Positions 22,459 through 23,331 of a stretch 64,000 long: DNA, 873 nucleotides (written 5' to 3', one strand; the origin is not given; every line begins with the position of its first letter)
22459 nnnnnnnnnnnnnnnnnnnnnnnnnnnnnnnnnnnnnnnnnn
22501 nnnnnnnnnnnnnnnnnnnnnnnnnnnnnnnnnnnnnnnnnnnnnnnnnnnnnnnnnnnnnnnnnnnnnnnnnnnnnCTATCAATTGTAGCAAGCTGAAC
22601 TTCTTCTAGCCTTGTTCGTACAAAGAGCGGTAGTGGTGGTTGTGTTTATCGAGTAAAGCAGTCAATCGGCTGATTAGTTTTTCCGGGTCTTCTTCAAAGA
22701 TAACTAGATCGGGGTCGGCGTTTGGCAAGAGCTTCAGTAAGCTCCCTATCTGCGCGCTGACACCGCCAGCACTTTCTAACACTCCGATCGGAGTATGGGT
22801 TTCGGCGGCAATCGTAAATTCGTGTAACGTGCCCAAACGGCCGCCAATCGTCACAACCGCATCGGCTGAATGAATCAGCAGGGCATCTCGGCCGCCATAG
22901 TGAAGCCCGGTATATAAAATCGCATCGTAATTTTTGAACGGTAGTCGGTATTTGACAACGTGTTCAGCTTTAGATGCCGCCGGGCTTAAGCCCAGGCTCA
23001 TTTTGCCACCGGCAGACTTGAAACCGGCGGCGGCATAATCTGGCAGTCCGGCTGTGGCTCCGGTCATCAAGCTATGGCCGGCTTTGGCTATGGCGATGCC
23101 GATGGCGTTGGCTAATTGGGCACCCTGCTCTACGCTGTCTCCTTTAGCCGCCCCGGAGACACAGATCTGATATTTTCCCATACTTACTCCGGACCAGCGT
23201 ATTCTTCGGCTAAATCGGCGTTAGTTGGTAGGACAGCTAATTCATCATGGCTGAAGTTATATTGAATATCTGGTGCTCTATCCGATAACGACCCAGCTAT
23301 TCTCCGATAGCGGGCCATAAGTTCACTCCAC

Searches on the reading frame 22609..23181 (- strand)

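Call 34: search_protein_families(library=pfam, proteins=[window:22609-23181:-], max_evalue=0.01)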
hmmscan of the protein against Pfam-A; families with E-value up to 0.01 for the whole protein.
window:22609-23181:- (191 aa): 1 family
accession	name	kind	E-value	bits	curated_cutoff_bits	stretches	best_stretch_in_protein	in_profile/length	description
PF18306.6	LDcluster4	-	3.9e-28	98.4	26.3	1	3-140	1-125/151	SLOG cluster4 family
